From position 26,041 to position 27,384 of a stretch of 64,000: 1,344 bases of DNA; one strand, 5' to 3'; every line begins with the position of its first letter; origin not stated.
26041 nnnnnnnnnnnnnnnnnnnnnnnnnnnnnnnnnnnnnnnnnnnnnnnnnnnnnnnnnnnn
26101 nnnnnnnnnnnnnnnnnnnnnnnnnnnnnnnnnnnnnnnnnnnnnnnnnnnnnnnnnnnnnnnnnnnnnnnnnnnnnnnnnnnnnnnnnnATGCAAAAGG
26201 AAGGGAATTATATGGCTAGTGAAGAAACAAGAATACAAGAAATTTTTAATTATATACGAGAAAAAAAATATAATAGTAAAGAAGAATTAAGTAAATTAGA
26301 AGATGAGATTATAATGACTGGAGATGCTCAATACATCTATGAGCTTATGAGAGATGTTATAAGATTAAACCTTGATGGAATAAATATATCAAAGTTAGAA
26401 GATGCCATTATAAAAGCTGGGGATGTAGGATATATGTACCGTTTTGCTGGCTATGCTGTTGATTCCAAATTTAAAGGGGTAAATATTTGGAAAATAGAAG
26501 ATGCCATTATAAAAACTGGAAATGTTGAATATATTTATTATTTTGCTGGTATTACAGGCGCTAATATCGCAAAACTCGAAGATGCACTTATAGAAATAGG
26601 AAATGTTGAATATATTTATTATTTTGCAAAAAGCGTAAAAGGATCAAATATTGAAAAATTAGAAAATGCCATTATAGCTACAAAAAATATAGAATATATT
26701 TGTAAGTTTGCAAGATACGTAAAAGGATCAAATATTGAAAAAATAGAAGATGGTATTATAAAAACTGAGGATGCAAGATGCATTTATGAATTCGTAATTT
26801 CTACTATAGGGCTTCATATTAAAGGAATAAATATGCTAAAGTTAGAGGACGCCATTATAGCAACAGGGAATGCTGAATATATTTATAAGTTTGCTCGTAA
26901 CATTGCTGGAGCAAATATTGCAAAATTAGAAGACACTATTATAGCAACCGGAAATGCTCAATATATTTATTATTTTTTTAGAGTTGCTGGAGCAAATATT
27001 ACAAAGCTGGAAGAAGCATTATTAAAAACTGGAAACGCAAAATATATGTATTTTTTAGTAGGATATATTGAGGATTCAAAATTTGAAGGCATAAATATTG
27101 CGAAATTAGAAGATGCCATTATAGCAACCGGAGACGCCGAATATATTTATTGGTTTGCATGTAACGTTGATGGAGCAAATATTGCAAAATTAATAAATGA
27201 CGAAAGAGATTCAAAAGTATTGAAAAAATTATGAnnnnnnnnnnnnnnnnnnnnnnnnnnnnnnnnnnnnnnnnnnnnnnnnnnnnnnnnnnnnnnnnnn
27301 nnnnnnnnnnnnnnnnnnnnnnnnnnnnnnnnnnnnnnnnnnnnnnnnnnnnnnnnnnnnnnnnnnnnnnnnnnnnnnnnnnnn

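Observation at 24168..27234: Two paralogous cytoplasmic proteins made almost entirely of a 28-aa tandem repeat that I cannot place in a known family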

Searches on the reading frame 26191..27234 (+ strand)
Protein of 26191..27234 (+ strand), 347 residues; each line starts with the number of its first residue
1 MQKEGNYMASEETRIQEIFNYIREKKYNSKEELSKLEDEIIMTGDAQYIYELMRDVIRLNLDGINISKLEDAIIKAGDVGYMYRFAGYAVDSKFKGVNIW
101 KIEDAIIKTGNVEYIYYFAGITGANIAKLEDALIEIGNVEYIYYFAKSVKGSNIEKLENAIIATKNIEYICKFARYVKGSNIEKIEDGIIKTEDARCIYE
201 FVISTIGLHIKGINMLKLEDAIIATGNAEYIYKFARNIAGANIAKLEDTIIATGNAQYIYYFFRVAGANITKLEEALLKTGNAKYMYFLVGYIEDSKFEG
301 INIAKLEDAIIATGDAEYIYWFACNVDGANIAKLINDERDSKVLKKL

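Call 3: search_protein_families(library=pfam, proteins=[window:26191-27234:+], max_evalue=1)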
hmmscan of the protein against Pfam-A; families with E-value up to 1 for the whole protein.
window:26191-27234:+ (347 aa): 4 families
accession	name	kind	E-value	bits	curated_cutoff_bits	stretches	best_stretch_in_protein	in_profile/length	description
PF06683.16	DUF1184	-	0.023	14.7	25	0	153-198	148-193/203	Protein of unknown function (DUF1184)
PF07725.18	LRR_3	-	0.16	12.3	20.2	0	178-189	8-19/20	Leucine Rich Repeat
PF13720.11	Acetyltransf_11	-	0.52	11.2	24.5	0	11-54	32-75/82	Udp N-acetylglucosamine O-acyltransferase; Domain 2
PF25638.1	DUF5983_N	-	0.69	10.1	27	0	323-336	20-33/56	Family of unknown function (DUF5983) N-terminal domain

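Call 4: search_protein_families(library=ncbifam, proteins=[window:26191-27234:+], max_evalue=1)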
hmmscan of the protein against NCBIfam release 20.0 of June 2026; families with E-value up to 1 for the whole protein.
window:26191-27234:+ (347 aa): 2 families
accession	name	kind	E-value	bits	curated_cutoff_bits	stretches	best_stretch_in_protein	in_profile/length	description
NF003074.0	PRK03995.1-6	equivalog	0.12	11.6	481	0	89-117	28-56/272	D-aminoacyl-tRNA deacylase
NF006567.0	PRK09077.1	equivalog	0.14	10.4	629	0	291-329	181-219/537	L-aspartate oxidase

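Call 6: search_protein_families(library=padloc, proteins=[window:26191-27234:+], max_evalue=0.1)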
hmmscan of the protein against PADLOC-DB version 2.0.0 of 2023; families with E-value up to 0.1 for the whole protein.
window:26191-27234:+ (347 aa): 0 families

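Call 8: find_homologous_proteins(query=window:26191-27234:+, max_evalue=0.001)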
Query window:26191-27234:+ (347 aa): 338 proteins with E <= 0.001 among 7303 candidates; the best 120 are listed.
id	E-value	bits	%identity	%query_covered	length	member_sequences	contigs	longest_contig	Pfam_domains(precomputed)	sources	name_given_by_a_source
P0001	3.4e-93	331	55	66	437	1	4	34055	-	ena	-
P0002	7.2e-78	280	53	67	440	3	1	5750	-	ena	-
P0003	3.9e-77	278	48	75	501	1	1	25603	PF12913.14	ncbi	-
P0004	1.7e-71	259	52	76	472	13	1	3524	-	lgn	-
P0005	1.0e-70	257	52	81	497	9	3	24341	-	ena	-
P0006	8.0e-68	247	42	88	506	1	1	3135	PF14418.12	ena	-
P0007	1.2e-65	240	53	56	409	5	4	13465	-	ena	-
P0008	4.9e-62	228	53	56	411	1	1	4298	-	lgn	-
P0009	3.3e-61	226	53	64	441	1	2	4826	-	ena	-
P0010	2.2e-57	213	49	70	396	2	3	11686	-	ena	-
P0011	4.9e-57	212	55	46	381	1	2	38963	-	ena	-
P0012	5.1e-57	212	51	71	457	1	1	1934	-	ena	-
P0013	9.3e-57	211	55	61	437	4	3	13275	-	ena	-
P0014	1.2e-56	211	44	84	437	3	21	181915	-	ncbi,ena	-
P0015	1.6e-56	210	57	60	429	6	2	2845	-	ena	-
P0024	8.2e-53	198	46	67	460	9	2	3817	-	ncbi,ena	-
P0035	3.9e-48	183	47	64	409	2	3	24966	-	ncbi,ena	-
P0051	3.2e-41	160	40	67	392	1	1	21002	-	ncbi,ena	-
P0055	2.0e-39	154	38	66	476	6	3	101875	-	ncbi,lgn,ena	-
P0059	6.0e-38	149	49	48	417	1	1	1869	PF14284.12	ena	-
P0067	1.3e-36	145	37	69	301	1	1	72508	-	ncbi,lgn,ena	-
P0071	3.0e-35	140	52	47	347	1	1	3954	-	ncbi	-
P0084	3.0e-32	130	39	59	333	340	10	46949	-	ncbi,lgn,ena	-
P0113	2.3e-26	111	46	44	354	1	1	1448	-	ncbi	-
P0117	3.9e-25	107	47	46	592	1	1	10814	-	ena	-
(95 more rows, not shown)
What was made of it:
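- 338 hits with the single sequence (call 8).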

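Call 18: list_cluster_members(proteins=[P0014, P0084, P0055, P0067, P0003, P0024, P0035, P0051, P0071, P0113])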
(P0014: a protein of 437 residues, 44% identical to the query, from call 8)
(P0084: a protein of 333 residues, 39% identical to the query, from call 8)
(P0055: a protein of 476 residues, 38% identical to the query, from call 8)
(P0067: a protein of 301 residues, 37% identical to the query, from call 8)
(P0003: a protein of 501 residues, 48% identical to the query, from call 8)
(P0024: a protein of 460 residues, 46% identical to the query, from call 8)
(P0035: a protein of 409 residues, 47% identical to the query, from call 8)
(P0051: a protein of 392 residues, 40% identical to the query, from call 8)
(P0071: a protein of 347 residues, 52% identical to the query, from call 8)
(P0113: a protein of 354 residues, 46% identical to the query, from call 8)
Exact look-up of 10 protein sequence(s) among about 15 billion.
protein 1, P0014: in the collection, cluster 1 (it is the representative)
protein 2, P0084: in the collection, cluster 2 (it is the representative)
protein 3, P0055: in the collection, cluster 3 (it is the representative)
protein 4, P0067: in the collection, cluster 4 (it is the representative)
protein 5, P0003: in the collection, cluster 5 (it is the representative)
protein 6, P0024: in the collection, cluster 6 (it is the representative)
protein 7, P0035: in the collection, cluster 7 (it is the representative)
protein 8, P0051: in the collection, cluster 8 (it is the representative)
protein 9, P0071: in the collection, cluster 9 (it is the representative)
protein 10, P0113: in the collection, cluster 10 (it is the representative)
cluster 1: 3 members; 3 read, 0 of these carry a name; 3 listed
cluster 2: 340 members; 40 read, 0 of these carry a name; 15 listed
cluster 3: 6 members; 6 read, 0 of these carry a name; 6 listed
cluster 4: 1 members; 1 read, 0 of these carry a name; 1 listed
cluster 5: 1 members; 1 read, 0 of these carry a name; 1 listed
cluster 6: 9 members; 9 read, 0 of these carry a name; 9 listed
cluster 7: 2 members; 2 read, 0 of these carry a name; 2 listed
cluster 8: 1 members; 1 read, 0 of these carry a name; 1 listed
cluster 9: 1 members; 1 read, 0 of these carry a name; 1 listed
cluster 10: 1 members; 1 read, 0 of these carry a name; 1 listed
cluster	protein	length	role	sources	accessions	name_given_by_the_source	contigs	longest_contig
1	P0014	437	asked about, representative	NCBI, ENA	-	-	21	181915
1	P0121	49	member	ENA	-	-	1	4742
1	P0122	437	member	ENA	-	-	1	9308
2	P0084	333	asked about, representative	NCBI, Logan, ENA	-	-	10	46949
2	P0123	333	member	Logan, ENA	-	-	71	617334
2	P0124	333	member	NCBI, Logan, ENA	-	-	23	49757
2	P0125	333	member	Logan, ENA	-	-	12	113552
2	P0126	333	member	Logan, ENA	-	-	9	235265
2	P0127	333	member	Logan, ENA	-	-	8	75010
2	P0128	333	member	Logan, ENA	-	-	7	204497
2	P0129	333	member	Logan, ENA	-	-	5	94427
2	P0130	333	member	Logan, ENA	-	-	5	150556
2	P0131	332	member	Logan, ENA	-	-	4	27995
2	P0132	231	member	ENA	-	-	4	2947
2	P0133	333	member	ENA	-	-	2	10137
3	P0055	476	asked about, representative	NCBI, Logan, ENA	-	-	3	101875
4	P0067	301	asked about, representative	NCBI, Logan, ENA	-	-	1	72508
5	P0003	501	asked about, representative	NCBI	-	-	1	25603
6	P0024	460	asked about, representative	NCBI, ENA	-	-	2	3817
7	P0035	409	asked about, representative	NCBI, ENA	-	-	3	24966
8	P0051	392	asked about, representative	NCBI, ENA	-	-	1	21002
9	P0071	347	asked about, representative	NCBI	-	-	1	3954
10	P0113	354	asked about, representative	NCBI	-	-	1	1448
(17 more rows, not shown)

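Call 24: predict_structure(alignment_id=A1)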
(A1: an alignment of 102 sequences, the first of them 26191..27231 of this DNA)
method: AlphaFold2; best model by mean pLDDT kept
length: 347 residues; sequences in the alignment: 102
mean_pLDDT: 91.9   pTM: 0.83
mean pLDDT of the five models: 91.9, 91.3, 91.1, 91.1, 90.7
residues with pLDDT >= 90: 290; 70-90: 26; 50-70: 29; < 50: 2
segments of 3 or more residues with pLDDT < 50: none
pLDDT, mean of each block of 10 residues (from residue 1): 60 95 95 96 98 96 95 98 98 96 98 98 98 98 98 98 95 94 97 95 92 96 98 97 98 98 96 97 94 78 92 87 68 58 58
secondary structure, 60 per line:
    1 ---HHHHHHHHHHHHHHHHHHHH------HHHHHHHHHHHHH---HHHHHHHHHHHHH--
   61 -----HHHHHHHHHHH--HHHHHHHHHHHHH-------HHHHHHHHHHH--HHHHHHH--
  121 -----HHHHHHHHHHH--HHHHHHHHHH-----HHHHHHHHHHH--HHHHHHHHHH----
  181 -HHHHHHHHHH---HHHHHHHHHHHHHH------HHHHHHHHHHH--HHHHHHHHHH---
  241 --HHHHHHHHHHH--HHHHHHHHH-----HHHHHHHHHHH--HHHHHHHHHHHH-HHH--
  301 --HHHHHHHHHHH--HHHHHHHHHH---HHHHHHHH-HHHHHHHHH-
elements in order: H4-23 H30-42 H46-58 H66-76 H79-91 H99-109 H112-118 H126-136 H139-148 H154-164 H167-176 H182-191 H195-208 H215-225 H228-237 H243-253 H256-264 H270-280 H283-294 H303-313 H316-325 H329-336 H338-346
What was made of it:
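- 26212..27234 (+): g2: 340-aa paralogue with 10-11 units at spacings of 27, 28 and 33 residues. The ORF opens at 26191, but 26212 is the likely start. AlphaFold pLDDT 91.9, pTM 0.83 (call 24).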

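Call 28: fold_search(model_id=the predicted structure, library=pdb)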
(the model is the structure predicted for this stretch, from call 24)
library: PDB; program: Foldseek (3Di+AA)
matches with E <= 10: 1044; with E <= 0.001: 3
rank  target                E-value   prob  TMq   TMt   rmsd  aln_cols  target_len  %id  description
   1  6ok3_A                1.6e-04  1.00  0.22  0.17  20.1       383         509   13  Crystal structure of Sel1 repeat protein from Oxalobacter formigenes (released 2020-04-15)
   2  6ok3_B                2.2e-04  1.00  0.22  0.17  19.1       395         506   12  Crystal structure of Sel1 repeat protein from Oxalobacter formigenes (released 2020-04-15)
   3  6vfk_B                6.4e-04  0.75  0.10  0.11  24.3       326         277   16  De novo designed tetrahedral nanoparticle T33_dn10 displaying 4 copies of BG505-SOSIP trimer on the surface (released 2020-07-22)
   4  6onw_B                1.4e-03  1.00  0.22  0.22  18.3       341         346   14  Crystal structure of Sel1 repeat protein from Oxalobacter formigenes (released 2020-04-29)
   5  5f0k_A                4.7e-03  0.97  0.22  0.19  16.0       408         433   13  Structure of VPS35 N terminal region (released 2016-12-07)
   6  6onw_A                5.6e-03  0.98  0.22  0.22  18.1       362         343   12  Crystal structure of Sel1 repeat protein from Oxalobacter formigenes (released 2020-04-29)
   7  5mfd_G                5.6e-03  0.84  0.17  0.18  19.5       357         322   14  Designed armadillo repeat protein YIIIM''6AII in complex with pD_(KR)5 (released 2017-07-19)
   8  9qhb                  7.2e-03  0.96  0.20  0.23  17.7       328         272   12  Crystal structure of 16-repeat CTPR protein with eliminated coordination sites (released 2025-10-22)
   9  8fbn_A                7.2e-03  0.60  0.11  0.15  21.7       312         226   10  Improving the secretion of designed protein assemblies through negative design of cryptic transmembrane domains (released 2023-03-22)
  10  5cwn                  7.2e-03  0.35  0.08  0.12  22.0       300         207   11  Crystal structure of de novo designed helical repeat protein DHR71 (released 2015-12-16)
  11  9qhc_B                8.9e-03  0.94  0.20  0.23  16.1       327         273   13  Crystal structure of 8-repeat CTPR protein with eliminated coordination sites (released 2025-10-22)
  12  9y6s_6y               9.3e-03  0.87  0.20  0.18  15.4       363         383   10  96-nm repeat of the Leishmania tarentolae doublet microtubule (released 2025-12-17)
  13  8bbg_B                9.7e-03  0.80  0.17  0.07  17.3       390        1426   11  Structure of the IFT-A complex; anterograde IFT-A train model (released 2022-12-21)
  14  6vbu_8                1.0e-02  0.95  0.20  0.16  16.4       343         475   13  Structure of the bovine BBSome complex (released 2020-01-29)
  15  6e9t_A                1.1e-02  0.30  0.09  0.11  24.1       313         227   13  DHF58 filament (released 2018-11-21)
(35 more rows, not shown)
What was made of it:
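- On TPR / Sel1-like: Foldseek TM is about 0.2 (call 28).
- The best Foldseek matches include Sel1 proteins of a gut bacterium (call 28).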

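Call 29: fold_search(model_id=the predicted structure, library=viral)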
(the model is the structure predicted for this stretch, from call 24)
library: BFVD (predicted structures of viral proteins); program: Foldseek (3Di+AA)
matches with E <= 10: 866; with E <= 0.001: 8
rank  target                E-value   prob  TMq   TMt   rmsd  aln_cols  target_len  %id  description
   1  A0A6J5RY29            4.5e-08  1.00  0.34  0.44   7.5       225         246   26  Uncharacterized protein [uncultured Caudovirales phage]
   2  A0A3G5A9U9            1.4e-04  1.00  0.23  0.17  15.8       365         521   10  Sel1 repeat family protein [Hyperionvirus sp.]
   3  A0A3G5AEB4            3.6e-04  1.00  0.21  0.17  19.4       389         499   11  Uncharacterized protein [Hyperionvirus sp.]
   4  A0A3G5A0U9            4.3e-04  1.00  0.22  0.16  21.3       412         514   12  Sel1 repeat family protein [Harvfovirus sp.]
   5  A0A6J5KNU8            5.6e-04  1.00  0.24  0.17  21.0       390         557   11  Sel1-like repeat [uncultured Caudovirales phage]
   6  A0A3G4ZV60            6.9e-04  1.00  0.24  0.19  14.9       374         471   13  Uncharacterized protein [Barrevirus sp.]
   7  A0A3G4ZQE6            7.2e-04  1.00  0.32  0.25  20.6       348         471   14  TPR repeat protein [Barrevirus sp.]
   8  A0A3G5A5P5            7.8e-04  1.00  0.25  0.17  18.9       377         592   14  Sel1 domain protein repeat-containing protein [Hyperionvirus sp.]
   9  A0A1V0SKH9            2.3e-03  0.99  0.23  0.19  17.2       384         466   13  Sel1 repeat protein [Klosneuvirus KNV1]
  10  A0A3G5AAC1            2.6e-03  0.99  0.23  0.19  18.6       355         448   13  UDP-N-acetylglucosamine--peptide N-acetylglucosaminyltransferase SPINDLY [Hyperionvirus sp.]
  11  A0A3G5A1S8            2.6e-03  0.99  0.19  0.19  16.8       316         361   14  Sel1 repeat family protein [Harvfovirus sp.]
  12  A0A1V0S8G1            3.2e-03  0.89  0.17  0.13  16.0       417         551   15  Tetratricopeptide repeat protein [Catovirus CTV1]
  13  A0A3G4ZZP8            4.1e-03  0.99  0.23  0.17  19.9       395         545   11  Uncharacterized protein [Harvfovirus sp.]
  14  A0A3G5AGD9            4.9e-03  0.97  0.20  0.16  20.6       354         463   14  Sel1 repeat family protein [Hyperionvirus sp.]
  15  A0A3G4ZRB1            5.1e-03  0.98  0.22  0.17  16.7       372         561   12  RING-type domain-containing protein [Dasosvirus sp.]
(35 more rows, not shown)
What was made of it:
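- Closest known: Ankyrin repeats. Same: A helix pair is followed by a G-A-(D/N) motif, and paralogue expansions occur in host-associated microbes and viruses (call 29).
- Tried and rejected: BFVD gave one specific but uncharacterised phage protein (call 29).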

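Call 34: find_encoding_contigs(protein=window:26191-27234:+, flank=10000, max_places=8)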
Protein window:26191-27234:+ (347 aa): no gene with exactly this product is on record in the collection.

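Call 40: find_encoding_contigs(protein=window:26212-27234:+, flank=10000, max_places=8)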
Protein window:26212-27234:+ (340 aa): no gene with exactly this product is on record in the collection.

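Call 44: search_protein_families(library=pfam, alignment_id=A1, max_evalue=0.01)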
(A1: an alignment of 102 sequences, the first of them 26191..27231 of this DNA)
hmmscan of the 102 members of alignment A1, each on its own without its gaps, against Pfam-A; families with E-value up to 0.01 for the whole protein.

A. member 1, window:26191-27231:+ (347 aa): 0 families

B. families by the number of members that match (of 102 scanned): 25 families
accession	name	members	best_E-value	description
PF14418.11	OHA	11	2.6e-08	OST-HTH Associated domain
PF06683.16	DUF1184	11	6.3e-07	Protein of unknown function (DUF1184)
PF12913.13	SH3_6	4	8.5e-12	SH3 domain (SH3b1 type)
PF00752.23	XPG_N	4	0.0024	XPG N-terminal domain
PF16986.11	CzcE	2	0.00015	Heavy-metal resistance protein CzcE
PF04282.18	DUF438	2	0.0015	Family of unknown function (DUF438)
PF22344.2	SIR3_C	2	0.0015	Regulatory protein SIR3, C-terminal domain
PF14284.11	PcfJ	1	1.3e-12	PcfJ-like protein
PF03527.20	RHS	1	7.7e-05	RHS protein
PF09269.16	DUF1967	1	0.00016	Domain of unknown function (DUF1967)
PF18706.7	ISPD_C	1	0.00018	D-ribitol-5-phosphate cytidylyltransferase C-terminal domain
PF22727.1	NCH2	1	0.00024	NACHT C-terminal Helical domain 2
PF02877.19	PARP_reg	1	0.00056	Poly(ADP-ribose) polymerase, regulatory domain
PF23908.1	DUF7250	1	0.00078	Domain of unknown function (DUF7250)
PF09114.16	MotA_activ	1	0.0016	Transcription factor MotA, activation domain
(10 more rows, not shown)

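Call 60: search_protein_families(library=pfam, proteins=[P0117, P0003], max_evalue=0.01)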
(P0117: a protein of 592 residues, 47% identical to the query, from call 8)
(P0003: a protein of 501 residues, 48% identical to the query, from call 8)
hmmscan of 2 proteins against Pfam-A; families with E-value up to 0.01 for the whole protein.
P0117 (592 aa): 1 family
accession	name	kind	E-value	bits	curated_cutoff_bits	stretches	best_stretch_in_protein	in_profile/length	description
PF14418.11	OHA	-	0.0038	17.5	26.1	0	266-285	11-30/77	OST-HTH Associated domain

P0003 (501 aa): 3 families
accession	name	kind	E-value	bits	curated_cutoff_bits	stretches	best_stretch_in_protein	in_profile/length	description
PF12913.13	SH3_6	-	8.5e-12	44.9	27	0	78-109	6-37/53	SH3 domain (SH3b1 type)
PF02877.19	PARP_reg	-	0.00056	20.4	26.8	0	311-343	45-77/135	Poly(ADP-ribose) polymerase, regulatory domain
PF17471.7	GP63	-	0.0043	17.6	25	0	155-179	48-72/73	Gene product 63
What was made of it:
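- Closest known: Pfam DUF1184. Different: They result from summing weak periodic similarity (calls 3, 44, 60).
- Tried and rejected: I rejected the DUF1184, OHA and SH3_6 hits after scanning 102 members and checking where the matches fall (calls 44, 60).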

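Call 61: search_protein_families(library=phrogs, proteins=[window:26212-27231:+, P0059], max_evalue=0.01)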
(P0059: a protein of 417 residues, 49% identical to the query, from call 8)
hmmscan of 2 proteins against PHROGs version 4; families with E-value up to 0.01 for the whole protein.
window:26212-27231:+ (340 aa): 3 families
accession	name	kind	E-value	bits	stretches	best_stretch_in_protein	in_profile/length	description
phrog_7188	-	unknown function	0.0012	19.9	0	228-275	106-152/155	-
phrog_25506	-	unknown function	0.0023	19.3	0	43-112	7-74/84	-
phrog_34714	-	unknown function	0.0047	17.3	0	195-257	46-103/244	-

P0059 (417 aa): 3 families
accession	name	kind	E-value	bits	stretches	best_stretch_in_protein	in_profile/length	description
phrog_3169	-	unknown function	1.3e-13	51.9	1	126-207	388-468/474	-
phrog_8470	-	unknown function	8.1e-10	39.1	1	126-202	471-548/567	-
phrog_7484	-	unknown function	4.7e-09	36.5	1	126-203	363-441/450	-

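Call 63: find_encoding_contigs(protein=P0001, flank=8000, max_places=3)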
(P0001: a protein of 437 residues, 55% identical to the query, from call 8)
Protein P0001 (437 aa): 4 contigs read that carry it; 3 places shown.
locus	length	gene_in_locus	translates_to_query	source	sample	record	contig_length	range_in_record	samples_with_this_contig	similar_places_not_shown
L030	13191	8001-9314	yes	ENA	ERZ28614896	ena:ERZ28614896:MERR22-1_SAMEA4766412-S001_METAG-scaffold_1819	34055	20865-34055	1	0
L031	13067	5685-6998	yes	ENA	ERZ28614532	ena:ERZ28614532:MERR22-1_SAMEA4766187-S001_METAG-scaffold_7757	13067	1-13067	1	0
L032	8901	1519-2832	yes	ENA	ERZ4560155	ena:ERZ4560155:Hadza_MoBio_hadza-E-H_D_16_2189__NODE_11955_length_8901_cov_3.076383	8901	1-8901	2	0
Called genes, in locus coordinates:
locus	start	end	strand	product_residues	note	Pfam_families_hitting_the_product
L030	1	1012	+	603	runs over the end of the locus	PF00012:HSP70, PF06723:MreB_Mbl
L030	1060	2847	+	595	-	PF08439:Peptidase_M3_N, PF01432:Peptidase_M3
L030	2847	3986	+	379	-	PF00226:DnaJ, PF01556:DnaJ_C, PF15777:Anti-TRAP (faint), PF00684:DnaJ_CXXCXGXG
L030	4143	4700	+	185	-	PF10502:Peptidase_S26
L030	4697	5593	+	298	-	PF06144:DNA_pol3_delta, PF21694:DNA_pol3_delta_C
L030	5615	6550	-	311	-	PF11858:DUF3378, PF01351:RNase_HII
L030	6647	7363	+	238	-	PF02674:Colicin_V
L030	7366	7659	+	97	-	PF00085:Thioredoxin, PF13098:Thioredoxin_2 (weak)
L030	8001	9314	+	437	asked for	-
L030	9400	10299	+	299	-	PF10298:WhiA_N, PF14527:LAGLIDADG_WhiA, PF02650:HTH_WhiA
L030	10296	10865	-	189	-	PF00574:CLP_protease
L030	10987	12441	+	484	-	PF00485:PRK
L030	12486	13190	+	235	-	?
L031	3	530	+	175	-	?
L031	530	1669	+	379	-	PF00226:DnaJ, PF01556:DnaJ_C, PF15777:Anti-TRAP (faint), PF00684:DnaJ_CXXCXGXG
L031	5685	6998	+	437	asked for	-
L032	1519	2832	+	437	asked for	-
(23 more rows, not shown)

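Call 64: find_encoding_contigs(protein=P0084, flank=8000, max_places=3)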
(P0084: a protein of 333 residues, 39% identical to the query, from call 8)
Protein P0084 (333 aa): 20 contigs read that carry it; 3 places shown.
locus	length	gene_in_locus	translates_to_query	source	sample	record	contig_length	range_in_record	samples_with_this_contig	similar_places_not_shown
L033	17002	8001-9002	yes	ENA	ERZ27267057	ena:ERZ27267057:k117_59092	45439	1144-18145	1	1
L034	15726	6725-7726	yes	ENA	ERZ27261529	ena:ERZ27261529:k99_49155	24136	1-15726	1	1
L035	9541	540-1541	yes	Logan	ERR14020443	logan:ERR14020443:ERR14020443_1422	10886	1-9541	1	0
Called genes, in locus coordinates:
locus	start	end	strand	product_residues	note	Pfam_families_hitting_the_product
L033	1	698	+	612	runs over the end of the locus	?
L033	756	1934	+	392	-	PF03457:HA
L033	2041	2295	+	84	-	-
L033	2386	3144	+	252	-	PF19368:WHD_AraR, PF21906:WHD_NrtR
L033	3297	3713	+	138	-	PF00164:Ribosom_S12_S23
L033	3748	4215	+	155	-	PF00177:Ribosomal_S7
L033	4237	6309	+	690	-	PF00009:GTP_EFTU, PF03144:GTP_EFTU_D2, PF22042:EF-G_D2, PF14492:EFG_III, PF16658:RF3_C (weak), PF03764:EFG_IV, PF00679:EFG_C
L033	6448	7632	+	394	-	PF00009:GTP_EFTU, PF03144:GTP_EFTU_D2, PF03143:GTP_EFTU_D3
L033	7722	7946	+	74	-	-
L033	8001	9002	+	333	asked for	-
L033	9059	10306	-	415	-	PF02388:FemAB, PF13480:Acetyltransf_6 (weak)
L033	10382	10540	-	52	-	-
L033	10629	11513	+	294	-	PF09989:DUF2229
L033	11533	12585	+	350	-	PF09989:DUF2229 (faint), PF06050:HGD-D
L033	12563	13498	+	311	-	PF01869:BcrAD_BadFG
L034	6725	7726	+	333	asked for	-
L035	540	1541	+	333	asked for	-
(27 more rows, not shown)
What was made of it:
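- The closest and the most abundant relatives sit in fixed core positions: thioredoxin-WhiA, and after rpsL-rpsG-fusA-tuf (calls 63, 64).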
